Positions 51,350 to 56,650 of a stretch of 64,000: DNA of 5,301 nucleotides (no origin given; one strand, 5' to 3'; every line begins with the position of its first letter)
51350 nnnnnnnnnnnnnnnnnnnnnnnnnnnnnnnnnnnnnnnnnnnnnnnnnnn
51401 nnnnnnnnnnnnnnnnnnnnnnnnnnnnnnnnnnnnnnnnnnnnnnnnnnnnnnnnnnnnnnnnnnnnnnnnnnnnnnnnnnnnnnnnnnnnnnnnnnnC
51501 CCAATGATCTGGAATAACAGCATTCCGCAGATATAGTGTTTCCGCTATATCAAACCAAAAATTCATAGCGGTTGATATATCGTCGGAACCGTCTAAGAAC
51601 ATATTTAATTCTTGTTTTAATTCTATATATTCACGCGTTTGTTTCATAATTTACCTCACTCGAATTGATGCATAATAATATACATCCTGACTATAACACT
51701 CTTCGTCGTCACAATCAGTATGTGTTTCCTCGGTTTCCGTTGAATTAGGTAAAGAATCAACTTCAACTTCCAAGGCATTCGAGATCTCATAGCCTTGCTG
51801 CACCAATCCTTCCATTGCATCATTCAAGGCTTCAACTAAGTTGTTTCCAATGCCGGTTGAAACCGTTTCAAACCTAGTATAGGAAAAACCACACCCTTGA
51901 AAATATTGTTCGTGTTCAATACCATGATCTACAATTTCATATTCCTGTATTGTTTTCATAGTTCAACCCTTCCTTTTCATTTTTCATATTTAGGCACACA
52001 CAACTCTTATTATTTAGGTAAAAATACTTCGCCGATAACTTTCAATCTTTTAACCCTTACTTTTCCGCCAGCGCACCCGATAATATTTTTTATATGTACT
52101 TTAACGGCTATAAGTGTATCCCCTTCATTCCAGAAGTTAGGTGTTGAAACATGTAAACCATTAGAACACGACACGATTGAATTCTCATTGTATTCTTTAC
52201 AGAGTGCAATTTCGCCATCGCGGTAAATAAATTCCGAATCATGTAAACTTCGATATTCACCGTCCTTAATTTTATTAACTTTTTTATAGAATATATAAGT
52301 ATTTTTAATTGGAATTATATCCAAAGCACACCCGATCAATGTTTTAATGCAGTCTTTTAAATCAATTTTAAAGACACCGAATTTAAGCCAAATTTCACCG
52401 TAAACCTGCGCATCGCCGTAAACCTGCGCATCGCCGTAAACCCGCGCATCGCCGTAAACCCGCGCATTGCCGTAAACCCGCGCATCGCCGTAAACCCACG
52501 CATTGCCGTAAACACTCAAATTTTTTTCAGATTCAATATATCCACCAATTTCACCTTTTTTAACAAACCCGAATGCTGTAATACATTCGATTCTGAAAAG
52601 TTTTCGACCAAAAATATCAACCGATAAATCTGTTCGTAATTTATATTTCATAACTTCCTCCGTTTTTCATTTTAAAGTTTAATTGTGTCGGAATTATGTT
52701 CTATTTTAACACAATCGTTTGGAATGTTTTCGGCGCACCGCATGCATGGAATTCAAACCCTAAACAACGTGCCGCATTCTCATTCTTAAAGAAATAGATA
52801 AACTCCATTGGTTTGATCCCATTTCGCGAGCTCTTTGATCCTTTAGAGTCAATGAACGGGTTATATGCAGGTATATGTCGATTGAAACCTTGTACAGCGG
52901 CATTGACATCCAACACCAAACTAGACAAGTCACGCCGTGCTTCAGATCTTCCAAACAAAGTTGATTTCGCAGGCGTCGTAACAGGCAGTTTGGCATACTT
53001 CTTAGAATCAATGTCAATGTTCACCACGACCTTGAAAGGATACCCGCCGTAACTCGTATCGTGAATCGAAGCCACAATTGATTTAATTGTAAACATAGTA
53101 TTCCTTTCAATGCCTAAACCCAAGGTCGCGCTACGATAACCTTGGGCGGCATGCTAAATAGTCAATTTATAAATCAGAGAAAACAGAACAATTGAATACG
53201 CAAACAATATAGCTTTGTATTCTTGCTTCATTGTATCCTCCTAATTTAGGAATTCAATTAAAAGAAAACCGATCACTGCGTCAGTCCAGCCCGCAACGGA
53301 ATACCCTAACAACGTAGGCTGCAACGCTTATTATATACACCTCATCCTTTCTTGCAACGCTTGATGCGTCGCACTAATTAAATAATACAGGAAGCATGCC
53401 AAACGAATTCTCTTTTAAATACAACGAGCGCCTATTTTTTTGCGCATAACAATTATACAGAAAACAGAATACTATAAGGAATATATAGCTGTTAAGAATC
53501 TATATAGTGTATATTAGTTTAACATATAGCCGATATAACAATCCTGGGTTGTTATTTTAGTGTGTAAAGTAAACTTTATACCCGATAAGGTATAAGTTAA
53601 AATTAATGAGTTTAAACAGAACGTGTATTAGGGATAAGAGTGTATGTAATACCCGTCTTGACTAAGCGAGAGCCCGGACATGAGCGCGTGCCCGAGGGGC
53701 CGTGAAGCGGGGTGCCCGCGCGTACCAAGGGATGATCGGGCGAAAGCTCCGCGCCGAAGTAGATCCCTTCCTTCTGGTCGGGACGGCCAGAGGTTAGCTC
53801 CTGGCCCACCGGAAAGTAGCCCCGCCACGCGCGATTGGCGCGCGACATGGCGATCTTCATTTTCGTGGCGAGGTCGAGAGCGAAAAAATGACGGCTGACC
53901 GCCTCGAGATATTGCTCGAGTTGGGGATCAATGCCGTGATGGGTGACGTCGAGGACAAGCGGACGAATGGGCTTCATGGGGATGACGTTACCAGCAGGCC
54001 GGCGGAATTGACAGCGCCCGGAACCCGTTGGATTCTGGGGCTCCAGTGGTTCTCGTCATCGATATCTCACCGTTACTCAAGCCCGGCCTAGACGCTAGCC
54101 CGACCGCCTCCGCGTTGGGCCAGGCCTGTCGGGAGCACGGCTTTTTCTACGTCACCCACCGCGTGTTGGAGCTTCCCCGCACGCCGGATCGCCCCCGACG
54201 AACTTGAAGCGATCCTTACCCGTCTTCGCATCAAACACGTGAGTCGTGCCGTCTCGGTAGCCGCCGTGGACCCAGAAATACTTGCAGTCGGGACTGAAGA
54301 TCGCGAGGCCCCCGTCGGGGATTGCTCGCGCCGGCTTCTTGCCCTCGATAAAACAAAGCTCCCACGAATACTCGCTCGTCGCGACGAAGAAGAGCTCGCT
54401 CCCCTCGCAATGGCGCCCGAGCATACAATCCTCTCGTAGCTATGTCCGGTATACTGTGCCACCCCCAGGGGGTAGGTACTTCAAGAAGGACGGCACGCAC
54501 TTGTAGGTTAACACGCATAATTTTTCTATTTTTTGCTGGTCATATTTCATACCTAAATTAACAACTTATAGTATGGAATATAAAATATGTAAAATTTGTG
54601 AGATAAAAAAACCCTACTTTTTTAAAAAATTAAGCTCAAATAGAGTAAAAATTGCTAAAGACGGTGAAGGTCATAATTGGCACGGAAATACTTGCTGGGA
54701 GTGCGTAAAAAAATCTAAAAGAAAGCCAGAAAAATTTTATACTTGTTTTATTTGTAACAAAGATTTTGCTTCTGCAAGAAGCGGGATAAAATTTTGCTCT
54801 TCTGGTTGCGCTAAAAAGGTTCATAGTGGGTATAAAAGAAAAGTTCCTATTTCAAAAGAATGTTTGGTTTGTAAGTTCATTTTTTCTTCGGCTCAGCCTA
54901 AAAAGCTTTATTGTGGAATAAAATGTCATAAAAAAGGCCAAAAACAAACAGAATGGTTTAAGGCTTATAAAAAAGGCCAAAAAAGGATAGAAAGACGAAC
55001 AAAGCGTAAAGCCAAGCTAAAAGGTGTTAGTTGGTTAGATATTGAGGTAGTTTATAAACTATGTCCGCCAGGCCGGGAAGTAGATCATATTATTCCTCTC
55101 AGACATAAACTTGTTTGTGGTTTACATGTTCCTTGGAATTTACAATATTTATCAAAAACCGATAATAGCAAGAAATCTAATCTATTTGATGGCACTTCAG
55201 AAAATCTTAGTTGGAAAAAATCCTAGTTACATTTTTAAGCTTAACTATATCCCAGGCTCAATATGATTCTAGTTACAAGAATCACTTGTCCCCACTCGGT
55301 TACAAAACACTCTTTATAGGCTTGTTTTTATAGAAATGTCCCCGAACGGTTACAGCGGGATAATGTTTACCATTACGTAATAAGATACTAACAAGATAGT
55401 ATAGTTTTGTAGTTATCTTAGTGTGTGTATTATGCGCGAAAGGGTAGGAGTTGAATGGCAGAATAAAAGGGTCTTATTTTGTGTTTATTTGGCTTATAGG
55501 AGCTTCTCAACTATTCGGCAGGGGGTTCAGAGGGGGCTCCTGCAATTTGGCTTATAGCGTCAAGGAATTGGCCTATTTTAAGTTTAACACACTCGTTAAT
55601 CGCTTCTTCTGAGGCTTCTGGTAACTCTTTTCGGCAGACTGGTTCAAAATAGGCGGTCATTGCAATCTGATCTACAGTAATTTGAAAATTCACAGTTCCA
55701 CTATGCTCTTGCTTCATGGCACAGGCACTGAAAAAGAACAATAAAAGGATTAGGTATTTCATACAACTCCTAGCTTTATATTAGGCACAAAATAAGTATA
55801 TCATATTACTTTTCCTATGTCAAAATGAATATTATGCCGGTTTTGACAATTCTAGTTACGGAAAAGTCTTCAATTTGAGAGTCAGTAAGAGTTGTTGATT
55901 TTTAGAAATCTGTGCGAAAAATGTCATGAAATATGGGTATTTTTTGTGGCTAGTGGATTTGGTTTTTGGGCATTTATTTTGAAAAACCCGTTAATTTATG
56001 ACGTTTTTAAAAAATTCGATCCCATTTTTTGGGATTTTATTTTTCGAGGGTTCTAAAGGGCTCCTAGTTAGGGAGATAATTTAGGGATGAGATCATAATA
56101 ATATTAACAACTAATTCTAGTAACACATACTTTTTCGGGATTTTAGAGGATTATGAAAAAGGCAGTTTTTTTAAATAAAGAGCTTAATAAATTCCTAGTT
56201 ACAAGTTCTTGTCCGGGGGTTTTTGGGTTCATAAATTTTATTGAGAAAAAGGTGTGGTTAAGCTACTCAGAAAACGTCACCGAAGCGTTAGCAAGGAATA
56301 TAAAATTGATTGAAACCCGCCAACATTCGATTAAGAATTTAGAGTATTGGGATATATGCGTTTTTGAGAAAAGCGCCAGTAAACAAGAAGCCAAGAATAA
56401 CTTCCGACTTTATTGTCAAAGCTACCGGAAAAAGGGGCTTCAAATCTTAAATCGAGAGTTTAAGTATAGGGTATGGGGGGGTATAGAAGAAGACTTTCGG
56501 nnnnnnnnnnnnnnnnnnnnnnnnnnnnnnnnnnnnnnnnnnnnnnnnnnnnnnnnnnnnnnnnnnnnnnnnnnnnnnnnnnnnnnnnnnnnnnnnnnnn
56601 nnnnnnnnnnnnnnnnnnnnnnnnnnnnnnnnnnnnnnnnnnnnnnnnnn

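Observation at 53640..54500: High-GC foreign island at the early/late strand switch, with a 2OG-oxygenase gene broken by an inversion at a 10-bp inverted repeat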

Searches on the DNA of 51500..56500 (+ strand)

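Call 6: search_dna_similar(query=window:51500-56500:+, collection=phages, mode=near, max_rows=30)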
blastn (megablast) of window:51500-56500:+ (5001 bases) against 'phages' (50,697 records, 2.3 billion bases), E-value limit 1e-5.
No match.

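Call 7: search_dna_similar(query=window:53640-54500:+, collection=phages, mode=distant, max_rows=20)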
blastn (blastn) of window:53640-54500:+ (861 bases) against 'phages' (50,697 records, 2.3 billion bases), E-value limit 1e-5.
No match.
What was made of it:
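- Tried and rejected: There was no DNA match in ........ phages (calls 6, 7).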

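Call 51: search_rna_families(source=window, start=53000, end=55000, threshold=evalue, max_evalue=1)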
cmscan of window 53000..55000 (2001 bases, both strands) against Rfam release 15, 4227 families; matches with E-value up to 1: 1.
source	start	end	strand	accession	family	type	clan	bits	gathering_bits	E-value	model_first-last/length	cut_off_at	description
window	53182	53292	-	RF00114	S15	Cis-reg; leader;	CL00121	24.4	39.5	0.0056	1-117/117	no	Ribosomal S15 leader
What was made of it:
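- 54425..54500 (.): Piece E: about 76 nt of unassigned filler at about 58% GC. It contains a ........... palindrome. No Rfam match (call 51).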

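Call 69: search_dna_similar(query=window:53640-54510:+, collection=plasmids, mode=distant, max_rows=10)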
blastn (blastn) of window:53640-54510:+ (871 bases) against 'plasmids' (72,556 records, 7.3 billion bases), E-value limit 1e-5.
Records with a match: 1; places in all: 1; records where one place covers at least 80% of the query: 0.
Best place of each record, by identity: 60-80% 1.
By first word of the organism name: Nonomuraea 1.
By predicted mobility (MOB-suite, as given by PLSDB): non-mobilizable 1.
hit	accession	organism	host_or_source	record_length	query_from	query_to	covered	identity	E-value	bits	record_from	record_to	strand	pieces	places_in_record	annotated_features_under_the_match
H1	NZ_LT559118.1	Nonomuraea gerenzanensis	-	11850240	108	217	13%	78.2%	2e-15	92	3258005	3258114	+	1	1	none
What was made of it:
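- Tried and rejected: Among plasmid records there was only a 110-nt, 78% match to a Nonomuraea record (call 69).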

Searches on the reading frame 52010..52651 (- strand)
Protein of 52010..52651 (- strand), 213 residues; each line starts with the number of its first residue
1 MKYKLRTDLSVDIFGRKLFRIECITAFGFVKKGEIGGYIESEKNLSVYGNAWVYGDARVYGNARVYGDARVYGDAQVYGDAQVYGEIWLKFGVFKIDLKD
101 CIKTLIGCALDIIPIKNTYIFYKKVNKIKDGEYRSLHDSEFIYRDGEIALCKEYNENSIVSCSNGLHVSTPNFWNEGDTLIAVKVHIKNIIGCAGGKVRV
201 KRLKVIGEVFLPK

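Call 10: search_protein_families(library=pfam, max_evalue=0.1, proteins=[window:52010-52651:-])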
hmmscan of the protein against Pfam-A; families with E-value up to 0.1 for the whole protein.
window:52010-52651:- (213 aa): 3 families
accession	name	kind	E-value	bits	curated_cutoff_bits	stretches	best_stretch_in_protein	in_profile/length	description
PF18836.7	B_solenoid_ydck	-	1.7e-08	34.2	30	2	57-73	1-17/17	YdcK Beta solenoid repeat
PF19062.5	DUF5758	-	1.5e-05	25.4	26.9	1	130-168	60-98/105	Family of unknown function (DUF5758)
PF04519.19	Bactofilin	-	0.071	13.8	27.9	0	32-86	22-79/98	Polymer-forming cytoskeletal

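Call 15: find_encoding_contigs(protein=window:52010-52651:-, flank=10000, max_places=10)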
Protein window:52010-52651:- (213 aa): no gene with exactly this product is on record in the collection.

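Call 64: search_protein_families(library=phrogs, proteins=[window:52010-52651:-], max_evalue=0.001)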
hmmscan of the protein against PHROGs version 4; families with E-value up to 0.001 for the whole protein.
window:52010-52651:- (213 aa): 5 families
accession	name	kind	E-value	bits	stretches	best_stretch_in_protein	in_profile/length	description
phrog_7964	-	unknown function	1.6e-34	120.1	1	2-86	27-111/269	-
phrog_5070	-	unknown function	2e-31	109.9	1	2-87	4-89/182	-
phrog_20149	-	unknown function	1.9e-11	44.9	1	2-51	4-53/53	-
phrog_20532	-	unknown function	1.4e-07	32.9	0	60-78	2-20/100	-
phrog_18122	-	unknown function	0.00017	22.1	1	114-200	265-343/365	-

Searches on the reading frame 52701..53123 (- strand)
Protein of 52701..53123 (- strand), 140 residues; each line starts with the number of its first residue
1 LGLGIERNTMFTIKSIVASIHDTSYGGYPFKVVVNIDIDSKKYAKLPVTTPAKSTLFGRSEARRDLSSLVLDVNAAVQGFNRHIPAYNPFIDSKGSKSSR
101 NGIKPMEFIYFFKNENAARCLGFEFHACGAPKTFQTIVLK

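Call 10: search_protein_families(library=pfam, max_evalue=0.1, proteins=[window:52701-53123:-])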
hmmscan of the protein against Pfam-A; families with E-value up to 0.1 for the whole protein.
window:52701-53123:- (140 aa): 0 families

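Call 20: find_related_loci(query=window:52701-53096:-, collection=viral_contigs, flank=10000)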
Query window:52701-53096:- (131 aa) in viral_contigs; peptide patterns used: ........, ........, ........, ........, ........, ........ (x = any residue, [..] = any of these).
15 stretches matched a pattern, but none encodes a relative of the query by tblastn (E <= 1e-3).

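Call 44: find_homologous_proteins(query=window:52701-53096:-)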
Query window:52701-53096:- (131 aa): 7 proteins with E <= 0.001 among 19 candidates.
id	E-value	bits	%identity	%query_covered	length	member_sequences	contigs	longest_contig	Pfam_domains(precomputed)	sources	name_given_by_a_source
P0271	1.1e-81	289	100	100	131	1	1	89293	-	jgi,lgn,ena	-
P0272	4.2e-47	177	67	99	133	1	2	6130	-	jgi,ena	-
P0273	7.4e-43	163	64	90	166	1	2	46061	-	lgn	-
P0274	9.5e-40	153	56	99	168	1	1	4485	-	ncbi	-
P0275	4.0e-34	135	53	98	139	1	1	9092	-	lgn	-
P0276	1.2e-19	88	47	87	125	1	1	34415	-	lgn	-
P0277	3.3e-14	71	39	98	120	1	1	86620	-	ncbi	-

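Call 45: find_encoding_contigs(protein=P0273, flank=8000, max_places=4)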
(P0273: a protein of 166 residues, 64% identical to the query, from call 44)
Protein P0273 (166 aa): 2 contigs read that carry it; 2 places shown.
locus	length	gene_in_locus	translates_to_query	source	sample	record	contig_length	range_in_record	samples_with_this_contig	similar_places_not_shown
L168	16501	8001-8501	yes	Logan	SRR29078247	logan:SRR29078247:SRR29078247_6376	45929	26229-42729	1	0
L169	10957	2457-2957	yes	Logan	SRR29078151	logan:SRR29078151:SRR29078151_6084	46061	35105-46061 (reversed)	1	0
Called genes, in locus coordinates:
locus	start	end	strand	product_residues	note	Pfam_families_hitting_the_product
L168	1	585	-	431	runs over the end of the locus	-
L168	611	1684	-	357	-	-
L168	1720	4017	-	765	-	-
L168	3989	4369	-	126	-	-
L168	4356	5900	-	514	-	-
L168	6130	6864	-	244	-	-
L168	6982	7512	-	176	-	PF00589:Phage_integrase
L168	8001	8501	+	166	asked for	-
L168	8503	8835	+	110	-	PF27050:Phage_P22_Y8K6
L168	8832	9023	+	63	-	-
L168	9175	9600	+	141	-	-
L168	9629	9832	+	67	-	-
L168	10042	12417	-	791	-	PF13362:Toprim_3, PF08706:D5_N (weak), PF19263:DUF5906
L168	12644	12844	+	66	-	PF12728:HTH_17 (weak)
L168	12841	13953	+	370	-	PF14659:Phage_int_SAM_3 (faint), PF22022:Phage_int_M (weak), PF00589:Phage_integrase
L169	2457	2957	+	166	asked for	-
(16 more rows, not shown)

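Call 46: find_encoding_contigs(protein=P0272, flank=8000, max_places=4)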
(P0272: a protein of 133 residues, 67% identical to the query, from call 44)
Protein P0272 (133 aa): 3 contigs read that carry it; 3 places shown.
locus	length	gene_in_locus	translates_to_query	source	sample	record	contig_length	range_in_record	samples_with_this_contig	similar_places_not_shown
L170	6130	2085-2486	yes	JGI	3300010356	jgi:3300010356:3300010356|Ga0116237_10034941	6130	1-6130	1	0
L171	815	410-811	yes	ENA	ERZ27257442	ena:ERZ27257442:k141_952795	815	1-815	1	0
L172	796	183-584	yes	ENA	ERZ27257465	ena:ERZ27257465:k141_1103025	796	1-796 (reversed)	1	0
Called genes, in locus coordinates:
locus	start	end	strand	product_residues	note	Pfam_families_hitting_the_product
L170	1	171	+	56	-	?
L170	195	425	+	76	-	-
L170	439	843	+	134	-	-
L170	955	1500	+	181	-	-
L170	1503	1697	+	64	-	-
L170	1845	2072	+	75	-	-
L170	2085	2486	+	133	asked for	-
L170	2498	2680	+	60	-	-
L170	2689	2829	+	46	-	-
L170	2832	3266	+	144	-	-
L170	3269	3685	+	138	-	PF03167:UDG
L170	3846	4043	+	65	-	-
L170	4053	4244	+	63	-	-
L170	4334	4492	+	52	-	-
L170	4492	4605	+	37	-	-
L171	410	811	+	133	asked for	-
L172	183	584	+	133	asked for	-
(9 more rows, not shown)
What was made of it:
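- Tried and rejected: Homologues of the left-flank gene sit in unrelated contexts (calls 44-46).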

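Call 47: find_encoding_contigs(protein=P0271, flank=3000, max_places=10)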
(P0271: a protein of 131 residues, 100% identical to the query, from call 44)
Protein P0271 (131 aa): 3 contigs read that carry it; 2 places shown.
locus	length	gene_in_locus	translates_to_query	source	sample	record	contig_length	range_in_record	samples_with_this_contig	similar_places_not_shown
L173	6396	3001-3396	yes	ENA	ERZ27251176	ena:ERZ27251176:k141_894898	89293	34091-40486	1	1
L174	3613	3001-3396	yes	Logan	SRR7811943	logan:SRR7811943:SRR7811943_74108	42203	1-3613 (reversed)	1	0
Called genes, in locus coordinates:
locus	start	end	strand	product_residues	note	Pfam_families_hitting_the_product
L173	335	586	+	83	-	-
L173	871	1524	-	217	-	-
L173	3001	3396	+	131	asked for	-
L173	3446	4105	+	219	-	-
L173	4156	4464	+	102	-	-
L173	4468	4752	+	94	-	-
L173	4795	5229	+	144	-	-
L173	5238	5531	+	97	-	-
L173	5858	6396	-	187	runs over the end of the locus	PF00239:Resolvase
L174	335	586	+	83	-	-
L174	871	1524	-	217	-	-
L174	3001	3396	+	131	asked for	-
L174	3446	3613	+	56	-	?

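Call 64: search_protein_families(library=phrogs, proteins=[window:52701-53096:-], max_evalue=0.001)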
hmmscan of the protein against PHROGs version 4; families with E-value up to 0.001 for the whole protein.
window:52701-53096:- (131 aa): 0 families

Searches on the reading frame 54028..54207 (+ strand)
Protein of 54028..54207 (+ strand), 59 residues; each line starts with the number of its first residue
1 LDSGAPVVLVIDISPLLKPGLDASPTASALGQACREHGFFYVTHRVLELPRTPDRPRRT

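Call 10: search_protein_families(library=pfam, max_evalue=0.1, proteins=[window:54028-54207:+])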
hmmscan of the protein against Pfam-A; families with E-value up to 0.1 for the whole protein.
window:54028-54207:+ (59 aa): 1 family
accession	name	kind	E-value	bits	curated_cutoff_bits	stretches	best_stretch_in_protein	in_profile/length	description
PF14226.12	DIOX_N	-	2.4e-06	28.6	27.3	1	10-44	3-35/117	non-haem dioxygenase in morphine synthesis N-terminal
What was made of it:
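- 53950..54158 (+): Piece C: 78 nt of upstream leader plus codons 1-44 of the same oxygenase (TTG start at 54028), inverted relative to piece B. Pfam DIOX_N profile 3-35, E 2.4e-6 (call 10).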
